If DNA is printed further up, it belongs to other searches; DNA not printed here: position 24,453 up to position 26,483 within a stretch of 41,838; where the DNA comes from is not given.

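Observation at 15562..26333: Sigma-54 regulon: one PAS-AAA+ activator and three consensus -24/-12 promoters drive mttB, mtbB-corrinoid and the aminotransferase/pyl string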

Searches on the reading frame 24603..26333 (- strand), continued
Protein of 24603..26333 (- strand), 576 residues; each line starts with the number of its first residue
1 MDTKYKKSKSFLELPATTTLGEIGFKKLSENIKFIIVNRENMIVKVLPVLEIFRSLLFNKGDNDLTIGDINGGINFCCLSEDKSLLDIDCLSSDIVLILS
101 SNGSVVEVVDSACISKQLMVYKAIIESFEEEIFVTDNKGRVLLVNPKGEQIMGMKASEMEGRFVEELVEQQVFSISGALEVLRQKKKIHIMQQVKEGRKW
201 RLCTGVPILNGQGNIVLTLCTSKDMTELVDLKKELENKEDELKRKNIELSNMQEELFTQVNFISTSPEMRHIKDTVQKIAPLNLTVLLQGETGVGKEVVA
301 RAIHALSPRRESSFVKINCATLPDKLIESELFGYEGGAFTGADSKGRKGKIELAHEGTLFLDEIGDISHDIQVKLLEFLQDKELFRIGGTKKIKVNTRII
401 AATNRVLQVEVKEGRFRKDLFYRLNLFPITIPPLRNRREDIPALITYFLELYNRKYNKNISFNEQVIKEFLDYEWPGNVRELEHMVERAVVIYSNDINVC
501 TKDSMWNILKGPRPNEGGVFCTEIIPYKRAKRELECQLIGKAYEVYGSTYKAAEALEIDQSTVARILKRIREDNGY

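Call 19: find_homologous_proteins(query=window:24603-26333:-, max_evalue=1e-30)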
Query window:24603-26333:- (576 aa): 8000 proteins with E <= 1e-30 among 8000 candidates; the best 120 are listed.
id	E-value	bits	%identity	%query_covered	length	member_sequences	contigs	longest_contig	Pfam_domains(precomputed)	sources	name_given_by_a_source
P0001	0.0e+0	1274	100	100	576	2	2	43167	PF13426.14,PF00158.33,PF07724.21,PF25601.2,PF18024.8,PF08448.17,PF00989.32,PF14532.13,PF07728.21,PF01078.28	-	-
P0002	0.0e+0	1117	87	100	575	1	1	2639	PF13426.14,PF00158.33,PF07724.21,PF25601.2,PF18024.8,PF08448.17,PF00989.32,PF14532.13,PF07728.21,PF01078.28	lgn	-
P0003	1.0e-274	930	72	99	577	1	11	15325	PF13426.14,PF00158.33,PF25601.2,PF18024.8,PF08448.17,PF00004.36,PF00989.32,PF14532.13,PF07728.21,PF01078.28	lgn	-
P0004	1.6e-261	887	74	95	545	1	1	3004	PF13426.14,PF00158.33,PF07724.21,PF25601.2,PF08448.17,PF00989.32,PF14532.13,PF07728.21,PF01078.28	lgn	-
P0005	9.6e-259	877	69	99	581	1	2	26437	PF13426.14,PF00158.33,PF25601.2,PF08448.17,PF00989.32,PF14532.13,PF07728.21,PF01078.28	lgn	-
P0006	1.1e-227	775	63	100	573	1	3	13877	PF13426.14,PF00158.33,PF07724.21,PF25601.2,PF18024.8,PF08448.17,PF00004.36,PF00989.32,PF14532.13,PF07728.21,PF01078.28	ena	-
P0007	7.5e-226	769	62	100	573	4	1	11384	PF13426.14,PF00158.33,PF07724.21,PF25601.2,PF18024.8,PF00989.32,PF14532.13,PF07728.21,PF01078.28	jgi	-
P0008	9.8e-225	765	61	99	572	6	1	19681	PF13426.14,PF00158.33,PF25601.2,PF18024.8,PF08448.17,PF00989.32,PF14532.13,PF07728.21,PF01078.28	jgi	jgi:PAS domain S-box-containing protein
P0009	1.6e-223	761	63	98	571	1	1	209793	PF13426.14,PF00158.33,PF25601.2,PF18024.8,PF00989.32,PF14532.13,PF07728.21,PF01078.28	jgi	jgi:PAS domain S-box-containing protein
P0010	1.1e-222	758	62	99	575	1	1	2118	PF13426.14,PF00158.33,PF07724.21,PF25601.2,PF18024.8,PF08448.17,PF00989.32,PF14532.13,PF07728.21,PF01078.28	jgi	jgi:PAS domain S-box-containing protein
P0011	3.2e-221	754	60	99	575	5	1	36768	PF13426.14,PF00158.33,PF24820.2,PF25601.2,PF18024.8,PF08448.17,PF00989.32,PF14532.13,PF07728.21,PF01078.28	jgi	-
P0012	3.0e-218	744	61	99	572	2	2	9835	PF13426.14,PF00158.33,PF07724.21,PF25601.2,PF18024.8,PF08448.17,PF00989.32,PF14532.13,PF07728.21,PF01078.28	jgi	jgi:PAS domain S-box-containing protein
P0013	3.5e-218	744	60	99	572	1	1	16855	PF13426.14,PF00158.33,PF07724.21,PF25601.2,PF18024.8,PF08448.17,PF00004.36,PF00989.32,PF14532.13,PF07728.21,PF01078.28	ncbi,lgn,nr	ncbi:MAG: sigma 54-interacting transcriptional regulator [Bacillota bacterium]|nr:sigma 54-interacti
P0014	2.7e-217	741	59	98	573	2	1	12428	PF13426.14,PF00158.33,PF07724.21,PF25601.2,PF18024.8,PF08448.17,PF00989.32,PF14532.13,PF07728.21,PF01078.28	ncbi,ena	-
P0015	6.5e-215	733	60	98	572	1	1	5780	PF13426.14,PF00158.33,PF07724.21,PF25601.2,PF18024.8,PF08448.17,PF00989.32,PF14532.13,PF07728.21,PF01078.28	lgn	-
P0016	8.1e-215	732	60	98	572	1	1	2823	PF13426.14,PF00158.33,PF07724.21,PF25601.2,PF18024.8,PF08448.17,PF00989.32,PF14532.13,PF07728.21,PF01078.28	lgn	-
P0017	2.2e-214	731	59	99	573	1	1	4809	PF13426.14,PF00158.33,PF07724.21,PF25601.2,PF18024.8,PF08448.17,PF00989.32,PF14532.13,PF07728.21,PF01078.28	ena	-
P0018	1.1e-211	722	60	98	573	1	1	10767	PF13426.14,PF00158.33,PF07724.21,PF24820.2,PF25601.2,PF18024.8,PF08448.17,PF00989.32,PF14532.13,PF07728.21,PF01078.28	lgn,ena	-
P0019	2.8e-199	681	54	98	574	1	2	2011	PF13426.14,PF00158.33,PF07724.21,PF25601.2,PF18024.8,PF08448.17,PF00989.32,PF14532.13,PF07728.21,PF01078.28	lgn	-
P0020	8.6e-189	647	70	73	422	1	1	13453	PF13426.14,PF00158.33,PF07724.21,PF25601.2,PF18024.8,PF14532.13,PF07728.21,PF01078.28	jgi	jgi:transcriptional regulator with PAS, ATPase and Fis domain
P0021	1.8e-171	589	50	98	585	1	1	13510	PF13426.14,PF00158.33,PF25601.2,PF08448.17,PF00989.32,PF14532.13,PF07728.21,PF01078.28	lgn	-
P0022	2.5e-162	559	50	98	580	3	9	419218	PF13426.14,PF00158.33,PF07724.21,PF25601.2,PF18024.8,PF08448.17,PF00989.32,PF14532.13,PF07728.21,PF01078.28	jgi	-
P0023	5.0e-162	558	48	98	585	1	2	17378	PF13426.14,PF00158.33,PF25601.2,PF18024.8,PF08448.17,PF00989.32,PF14532.13,PF07728.21,PF01078.28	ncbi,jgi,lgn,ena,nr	ncbi:MAG: sigma 54-interacting transcriptional regulator [Clostridia bacterium]|nr:sigma 54-interact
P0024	5.9e-162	558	48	98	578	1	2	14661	PF13426.14,PF00158.33,PF25601.2,PF18024.8,PF00989.32,PF14532.13,PF01078.28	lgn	-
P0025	2.3e-161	556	49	98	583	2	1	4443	PF13426.14,PF00158.33,PF25601.2,PF18024.8,PF00989.32,PF14532.13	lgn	-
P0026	7.9e-161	554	48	98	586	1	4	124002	PF13426.14,PF00158.33,PF25601.2,PF18024.8,PF00989.32,PF14532.13,PF07728.21,PF01078.28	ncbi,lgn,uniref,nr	ncbi:sigma-54 interaction domain-containing protein [Paradesulfitobacterium ferrireducens]|uniref:si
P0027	2.9e-160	552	49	97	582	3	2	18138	PF13426.14,PF00158.33,PF07724.21,PF25601.2,PF00989.32,PF14532.13,PF07728.21,PF01078.28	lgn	-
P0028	3.2e-160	552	48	98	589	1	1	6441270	PF13426.14,PF00158.33,PF25601.2,PF18024.8,PF00989.32,PF14532.13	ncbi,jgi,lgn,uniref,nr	ncbi:sigma-54 interaction domain-containing protein [Candidatus Formimonas warabiya]|uniref:Transcri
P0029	3.6e-158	545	49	98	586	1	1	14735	PF13426.14,PF00158.33,PF25601.2,PF18024.8,PF00989.32,PF14532.13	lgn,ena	-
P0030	6.0e-158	545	49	98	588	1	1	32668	PF13426.14,PF00158.33,PF25601.2,PF18024.8,PF00989.32,PF14532.13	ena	-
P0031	3.5e-157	542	47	98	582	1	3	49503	PF13426.14,PF00158.33,PF07724.21,PF25601.2,PF18024.8,PF08448.17,PF00989.32,PF14532.13,PF01078.28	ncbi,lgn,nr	ncbi:MAG: sigma-54 interaction domain-containing protein [Bacillota bacterium]|nr:sigma 54-interacti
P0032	4.5e-157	542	47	98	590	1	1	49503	PF13426.14,PF00158.33,PF07724.21,PF25601.2,PF18024.8,PF08448.17,PF00989.32,PF14532.13,PF01078.28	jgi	jgi:PAS domain S-box-containing protein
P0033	1.1e-156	541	48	98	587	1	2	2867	PF13426.14,PF00158.33,PF25601.2,PF18024.8,PF00989.32,PF14532.13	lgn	-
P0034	3.3e-156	539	48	98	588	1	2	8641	PF13426.14,PF00158.33,PF25601.2,PF08348.19,PF18024.8,PF08448.17,PF00989.32,PF14532.13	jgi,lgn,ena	-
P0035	1.0e-155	537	48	98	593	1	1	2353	PF13426.14,PF00158.33,PF25601.2,PF18024.8,PF08448.17,PF00989.32,PF14532.13,PF07728.21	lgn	-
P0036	1.2e-155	537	47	98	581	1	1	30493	PF00158.33,PF25601.2,PF18024.8,PF00989.32,PF14532.13,PF01078.28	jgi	-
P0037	3.9e-155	535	47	98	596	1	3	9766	PF13426.14,PF00158.33,PF25601.2,PF00989.32,PF14532.13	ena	-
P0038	6.5e-155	535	48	94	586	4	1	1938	PF13426.14,PF00158.33,PF25601.2,PF00989.32,PF14532.13,PF07728.21,PF01078.28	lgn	-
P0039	1.7e-154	533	48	98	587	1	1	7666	PF13426.14,PF00158.33,PF25601.2,PF18024.8,PF08448.17,PF00989.32,PF14532.13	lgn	-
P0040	1.9e-154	533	48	98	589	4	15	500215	PF13426.14,PF00158.33,PF25601.2,PF18024.8,PF14532.13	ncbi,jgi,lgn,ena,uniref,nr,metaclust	ncbi:sigma-54-dependent Fis family transcriptional regulator [Desulfosporosinus sp. BICA1-9]|uniref:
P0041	2.0e-154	533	48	96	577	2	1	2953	PF13426.14,PF00158.33,PF25601.2,PF00989.32,PF14532.13,PF01078.28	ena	-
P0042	4.3e-153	529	48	96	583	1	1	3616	PF13426.14,PF00158.33,PF25601.2,PF18024.8,PF08448.17,PF00989.32,PF14532.13,PF07728.21,PF01078.28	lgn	-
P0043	4.2e-152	525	47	98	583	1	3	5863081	PF13426.14,PF00158.33,PF25601.2,PF08448.17,PF00989.32,PF14532.13,PF07728.21,PF00571.34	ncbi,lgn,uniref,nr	ncbi:PAS domain S-box [Desulfosporosinus orientis DSM 765]|uniref:PAS domain S-box n=1 Tax=Desulfosp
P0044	8.6e-152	524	46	98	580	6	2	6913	PF13426.14,PF00158.33,PF25601.2,PF18024.8,PF08448.17,PF00989.32,PF14532.13,PF07728.21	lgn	-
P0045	2.7e-151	523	47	94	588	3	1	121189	PF13426.14,PF00158.33,PF25601.2,PF18024.8,PF08448.17,PF00989.32,PF14532.13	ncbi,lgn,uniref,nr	ncbi:sigma 54-interacting transcriptional regulator [Desulfosporosinus sp.]|uniref:sigma-54 interact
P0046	3.8e-151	522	56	77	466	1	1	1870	PF13426.14,PF00158.33,PF25601.2,PF08448.17,PF00989.32,PF14532.13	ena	-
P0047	6.9e-149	515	47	96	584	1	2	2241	PF13426.14,PF00158.33,PF25601.2,PF18024.8,PF00989.32,PF14532.13,PF01078.28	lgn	-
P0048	8.7e-148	511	45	98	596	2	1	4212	PF13426.14,PF00158.33,PF25601.2,PF18024.8,PF08448.17,PF00989.32,PF14532.13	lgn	-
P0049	1.1e-147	511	45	97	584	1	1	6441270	PF13426.14,PF00158.33,PF25601.2,PF18024.8,PF08448.17,PF00989.32,PF14532.13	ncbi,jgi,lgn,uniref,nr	ncbi:sigma-54 interaction domain-containing protein [Candidatus Formimonas warabiya]|uniref:HTH-type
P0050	2.5e-147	510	45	98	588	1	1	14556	PF13426.14,PF00158.33,PF25601.2,PF00989.32,PF14532.13,PF07728.21,PF01078.28,PF00571.34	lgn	-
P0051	3.1e-147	509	46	97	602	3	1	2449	PF13426.14,PF00158.33,PF25601.2,PF00989.32,PF14532.13,PF07728.21,PF01078.28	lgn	-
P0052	2.6e-146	506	46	96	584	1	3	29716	PF13426.14,PF00158.33,PF25601.2,PF18024.8,PF00989.32,PF14532.13,PF01078.28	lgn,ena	-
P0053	5.2e-146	505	46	96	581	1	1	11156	PF13426.14,PF00158.33,PF25601.2,PF18024.8,PF00989.32,PF14532.13,PF01078.28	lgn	-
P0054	1.8e-145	504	51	79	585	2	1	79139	PF00158.33,PF25601.2,PF18024.8,PF00989.32,PF14532.13,PF07728.21,PF01078.28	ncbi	ncbi:MAG: sigma 54-interacting transcriptional regulator [Dehalobacterium sp.]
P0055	3.5e-145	503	53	79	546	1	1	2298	PF13426.14,PF00158.33,PF25601.2,PF18024.8,PF00989.32,PF14532.13,PF07728.21,PF01078.28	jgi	-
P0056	4.3e-145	502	45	98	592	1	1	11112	PF13426.14,PF00158.33,PF25601.2,PF18024.8,PF08448.17,PF00989.32,PF14532.13,PF01078.28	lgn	-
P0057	1.9e-142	494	45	97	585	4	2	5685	PF13426.14,PF00158.33,PF25601.2,PF18024.8,PF00989.32,PF14532.13,PF01078.28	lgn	-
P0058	9.3e-141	488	45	97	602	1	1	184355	PF13426.14,PF00158.33,PF25601.2,PF18024.8,PF00989.32,PF14532.13,PF07728.21,PF01078.28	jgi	jgi:PAS domain S-box-containing protein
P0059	1.5e-140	487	49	90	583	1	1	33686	PF13426.14,PF00158.33,PF25601.2,PF18024.8,PF08448.17,PF00989.32,PF14532.13,PF07728.21,PF01078.28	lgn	-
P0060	2.0e-140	487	45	97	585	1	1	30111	PF13426.14,PF00158.33,PF25601.2,PF18024.8,PF00989.32,PF14532.13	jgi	jgi:PAS domain S-box-containing protein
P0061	2.1e-140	487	44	96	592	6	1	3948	PF13426.14,PF00158.33,PF25601.2,PF18024.8,PF08448.17,PF00989.32,PF14532.13,PF07728.21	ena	-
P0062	1.3e-139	484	43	82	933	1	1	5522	PF13426.14,PF13188.14,PF14532.13,PF07728.21,PF00571.34,PF08447.19,PF00158.33,PF07724.21,PF25601.2,PF18024.8,PF08448.17,PF00989.32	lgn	-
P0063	1.6e-139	484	47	89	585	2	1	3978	PF13426.14,PF00158.33,PF25601.2,PF00989.32,PF14532.13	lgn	-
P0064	3.6e-138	479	46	87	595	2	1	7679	PF13426.14,PF00158.33,PF07724.21,PF25601.2,PF18024.8,PF00989.32,PF14532.13,PF07728.21,PF01078.28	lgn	-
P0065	3.6e-138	479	43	98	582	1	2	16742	PF13426.14,PF00158.33,PF25601.2,PF00989.32,PF14532.13,PF07728.21,PF01078.28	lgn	-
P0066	3.7e-138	479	52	78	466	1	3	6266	PF13426.14,PF00158.33,PF25601.2,PF18024.8,PF08448.17,PF00989.32,PF14532.13,PF07728.21,PF01078.28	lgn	-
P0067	3.9e-138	479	43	98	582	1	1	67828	PF13426.14,PF00158.33,PF25601.2,PF00989.32,PF14532.13,PF07728.21,PF01078.28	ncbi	ncbi:MAG: sigma-54 interaction domain-containing protein [Bacillota bacterium]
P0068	3.9e-138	479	43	98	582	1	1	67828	PF13426.14,PF00158.33,PF25601.2,PF00989.32,PF14532.13,PF07728.21,PF01078.28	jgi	jgi:PAS domain S-box-containing protein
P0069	4.7e-138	479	46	87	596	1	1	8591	PF13426.14,PF00158.33,PF07724.21,PF25601.2,PF18024.8,PF00989.32,PF14532.13,PF07728.21,PF01078.28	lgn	-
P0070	6.9e-138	479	43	98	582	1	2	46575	PF13426.14,PF00158.33,PF25601.2,PF00989.32,PF14532.13,PF07728.21,PF01078.28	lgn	-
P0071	6.9e-138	479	43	98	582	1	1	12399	PF13426.14,PF00158.33,PF25601.2,PF00989.32,PF14532.13,PF07728.21,PF01078.28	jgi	jgi:PAS domain S-box-containing protein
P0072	3.3e-136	473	43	97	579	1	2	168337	PF13426.14,PF00158.33,PF25601.2,PF08448.17,PF00989.32,PF14532.13,PF07728.21,PF01078.28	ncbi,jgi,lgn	ncbi:MAG: sigma 54-interacting transcriptional regulator [Dehalobacterium sp.]|jgi:PAS domain S-box-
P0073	1.1e-135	471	44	94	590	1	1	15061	PF13426.14,PF00158.33,PF25601.2,PF18024.8,PF08448.17,PF00989.32,PF14532.13,PF07728.21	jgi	jgi:PAS domain S-box-containing protein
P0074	2.5e-135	470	43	94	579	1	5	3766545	PF13426.14,PF00158.33,PF25601.2,PF07726.18,PF08448.17,PF00989.32,PF14532.13,PF07728.21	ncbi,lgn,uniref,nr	ncbi:sigma 54-interacting transcriptional regulator [Dehalobacterium formicoaceticum]|uniref:Sigma 5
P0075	1.3e-133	464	48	79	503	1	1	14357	PF13426.14,PF00158.33,PF13384.13,PF25601.2,PF18024.8,PF00989.32,PF14532.13,PF07728.21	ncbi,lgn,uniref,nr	ncbi:PAS domain S-box-containing protein [Dethiosulfatibacter aminovorans DSM 17477]|uniref:HTH-type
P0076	1.4e-133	464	49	78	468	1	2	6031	PF13426.14,PF00158.33,PF07724.21,PF25601.2,PF18024.8,PF00989.32,PF14532.13,PF07728.21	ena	-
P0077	1.6e-133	464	49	80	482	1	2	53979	PF13426.14,PF00158.33,PF25601.2,PF18024.8,PF08448.17,PF00989.32,PF14532.13,PF07728.21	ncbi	-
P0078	2.2e-133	464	43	98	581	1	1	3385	PF13426.14,PF00158.33,PF25601.2,PF18024.8,PF00989.32,PF14532.13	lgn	-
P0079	1.8e-132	461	49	78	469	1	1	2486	PF13426.14,PF00158.33,PF07724.21,PF25601.2,PF18024.8,PF00989.32,PF14532.13,PF07728.21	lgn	-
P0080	7.0e-131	455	43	94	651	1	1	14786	PF13426.14,PF00158.33,PF25601.2,PF18024.8,PF00989.32,PF14532.13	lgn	-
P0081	1.2e-130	455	47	81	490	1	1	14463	PF13426.14,PF00158.33,PF07724.21,PF25601.2,PF18024.8,PF00989.32,PF14532.13,PF07728.21,PF01078.28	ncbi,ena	-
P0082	3.6e-130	453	49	78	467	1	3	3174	PF13426.14,PF00158.33,PF25601.2,PF18024.8,PF08448.17,PF00989.32,PF14532.13,PF01078.28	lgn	-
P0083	4.7e-130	453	47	78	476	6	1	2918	PF13426.14,PF00158.33,PF07724.21,PF25601.2,PF18024.8,PF00989.32,PF14532.13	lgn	-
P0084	6.7e-130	452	48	79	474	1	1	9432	PF13426.14,PF00158.33,PF07724.21,PF25601.2,PF18024.8,PF08448.17,PF00989.32,PF14532.13,PF07728.21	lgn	-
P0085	9.2e-130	452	45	87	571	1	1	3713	PF13426.14,PF00158.33,PF25601.2,PF18024.8,PF00989.32,PF14532.13,PF07728.21,PF01078.28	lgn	-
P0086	1.3e-129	451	47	78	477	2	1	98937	PF13426.14,PF00158.33,PF25601.2,PF18024.8,PF00989.32,PF14532.13,PF07728.21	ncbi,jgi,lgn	jgi:PAS domain S-box-containing protein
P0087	1.3e-129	451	48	80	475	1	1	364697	PF13426.14,PF00158.33,PF07724.21,PF25601.2,PF18024.8,PF00989.32,PF14532.13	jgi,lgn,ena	-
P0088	4.6e-129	449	48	79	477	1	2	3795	PF00158.33,PF25601.2,PF18024.8,PF14532.13,PF07728.21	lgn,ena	-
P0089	8.7e-129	448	48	78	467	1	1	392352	PF13426.14,PF00158.33,PF25601.2,PF18024.8,PF08448.17,PF00989.32,PF14532.13,PF01078.28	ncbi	-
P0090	1.8e-128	447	48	78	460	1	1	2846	PF13426.14,PF00158.33,PF25601.2,PF18024.8,PF00989.32,PF14532.13,PF07728.21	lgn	-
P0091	2.1e-128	447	49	78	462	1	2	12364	PF13426.14,PF00158.33,PF07724.21,PF25601.2,PF08448.17,PF00989.32,PF14532.13,PF07728.21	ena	-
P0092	4.2e-128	446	47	78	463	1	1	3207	PF13426.14,PF00158.33,PF25601.2,PF18024.8,PF00989.32,PF14532.13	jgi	jgi:PAS domain S-box-containing protein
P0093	5.0e-128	446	49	79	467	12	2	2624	PF13426.14,PF00158.33,PF25601.2,PF18024.8,PF08448.17,PF00989.32,PF14532.13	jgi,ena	-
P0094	1.8e-127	444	46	78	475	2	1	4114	PF13426.14,PF00158.33,PF07724.21,PF25601.2,PF18024.8,PF00989.32,PF14532.13,PF07728.21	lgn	-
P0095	2.5e-127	444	46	78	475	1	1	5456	PF13426.14,PF00158.33,PF07724.21,PF25601.2,PF18024.8,PF00989.32,PF14532.13,PF07728.21,PF01078.28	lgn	-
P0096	5.3e-127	443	47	78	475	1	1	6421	PF13426.14,PF00158.33,PF07724.21,PF25601.2,PF18024.8,PF00989.32,PF14532.13,PF07728.21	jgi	jgi:PAS domain S-box-containing protein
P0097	5.4e-127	443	47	78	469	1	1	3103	PF13426.14,PF00158.33,PF07724.21,PF25601.2,PF18024.8,PF00989.32,PF14532.13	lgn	-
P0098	9.6e-127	442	47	78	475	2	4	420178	PF13426.14,PF00158.33,PF07724.21,PF25601.2,PF00989.32,PF14532.13,PF07728.21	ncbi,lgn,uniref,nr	ncbi:sigma-54 interaction domain-containing protein [Sinanaerobacter chloroacetimidivorans]|uniref:S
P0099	1.1e-126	442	41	98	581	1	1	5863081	PF13426.14,PF00158.33,PF25601.2,PF18024.8,PF00989.32,PF14532.13,PF07728.21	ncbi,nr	ncbi:sigma-54 interaction domain-containing protein [Desulfosporosinus orientis]|nr:sigma 54-interac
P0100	1.2e-126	441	41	98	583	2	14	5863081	PF13426.14,PF00158.33,PF25601.2,PF18024.8,PF00989.32,PF14532.13,PF07728.21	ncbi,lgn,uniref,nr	ncbi:PAS domain S-box [Desulfosporosinus orientis DSM 765]|uniref:HTH-type transcriptional regulator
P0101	1.3e-126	441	47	79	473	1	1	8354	PF13426.14,PF00158.33,PF07724.21,PF25601.2,PF08448.17,PF00004.36,PF00989.32,PF14532.13,PF07728.21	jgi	-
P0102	3.1e-126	440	46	79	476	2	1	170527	PF13426.14,PF00158.33,PF07724.21,PF25601.2,PF18024.8,PF00989.32,PF14532.13,PF07728.21,PF01078.28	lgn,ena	-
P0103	3.3e-126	440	47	78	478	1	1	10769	PF13426.14,PF00158.33,PF07724.21,PF25601.2,PF18024.8,PF00989.32,PF14532.13,PF07728.21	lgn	-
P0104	3.8e-126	440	48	78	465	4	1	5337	PF13426.14,PF00158.33,PF07724.21,PF25601.2,PF18024.8,PF00989.32,PF14532.13,PF07728.21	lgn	-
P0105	6.3e-126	439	47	78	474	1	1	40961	PF13426.14,PF00158.33,PF07724.21,PF25601.2,PF18024.8,PF00989.32,PF14532.13,PF07728.21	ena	-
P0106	6.7e-126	439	47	78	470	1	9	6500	PF13426.14,PF00158.33,PF07724.21,PF25601.2,PF18024.8,PF08448.17,PF00989.32,PF14532.13,PF07728.21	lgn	-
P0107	7.1e-126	439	46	78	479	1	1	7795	PF13426.14,PF00158.33,PF07724.21,PF25601.2,PF18024.8,PF00989.32,PF14532.13,PF07728.21,PF01078.28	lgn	-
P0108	1.1e-125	438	45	81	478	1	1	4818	PF13426.14,PF00158.33,PF25601.2,PF18024.8,PF08448.17,PF00989.32,PF14532.13,PF07728.21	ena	-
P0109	2.7e-125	437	47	79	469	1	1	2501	PF13426.14,PF00158.33,PF25601.2,PF18024.8,PF08448.17,PF14532.13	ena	-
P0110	3.5e-125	437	48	78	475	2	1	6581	PF13426.14,PF00158.33,PF07724.21,PF25601.2,PF18024.8,PF00989.32,PF14532.13,PF07728.21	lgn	-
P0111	3.5e-125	437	46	78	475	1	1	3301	PF13426.14,PF00158.33,PF07724.21,PF25601.2,PF18024.8,PF00989.32,PF14532.13,PF07728.21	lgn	-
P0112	3.6e-125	437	47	78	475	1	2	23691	PF13426.14,PF00158.33,PF07724.21,PF25601.2,PF18024.8,PF00989.32,PF14532.13,PF07728.21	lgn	-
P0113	9.1e-125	435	47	78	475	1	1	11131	PF13426.14,PF00158.33,PF07724.21,PF25601.2,PF18024.8,PF00989.32,PF14532.13,PF07728.21,PF01078.28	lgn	-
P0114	1.7e-124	434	47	78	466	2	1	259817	PF13426.14,PF00158.33,PF25601.2,PF18024.8,PF00989.32,PF14532.13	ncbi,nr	ncbi:MAG: sigma 54-interacting transcriptional regulator [Eubacteriaceae bacterium]|nr:sigma 54-inte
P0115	2.4e-124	434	46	78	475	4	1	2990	PF13426.14,PF00158.33,PF07724.21,PF25601.2,PF18024.8,PF00989.32,PF14532.13,PF07728.21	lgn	-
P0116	4.0e-124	433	45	79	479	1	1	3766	PF13426.14,PF00158.33,PF07724.21,PF25601.2,PF18024.8,PF00989.32,PF14532.13,PF07728.21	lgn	-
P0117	5.5e-124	433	48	78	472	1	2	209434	PF13426.14,PF00158.33,PF07724.21,PF25601.2,PF18024.8,PF00989.32,PF14532.13,PF07728.21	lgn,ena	-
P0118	5.7e-124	433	47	78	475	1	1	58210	PF13426.14,PF00158.33,PF25601.2,PF18024.8,PF00989.32,PF14532.13,PF07728.21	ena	-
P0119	5.8e-124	433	47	79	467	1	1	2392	PF13426.14,PF00158.33,PF25601.2,PF18024.8,PF08448.17,PF00989.32,PF14532.13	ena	-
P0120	7.8e-124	432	47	78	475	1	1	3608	PF13426.14,PF00158.33,PF25601.2,PF18024.8,PF00989.32,PF14532.13,PF07728.21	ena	-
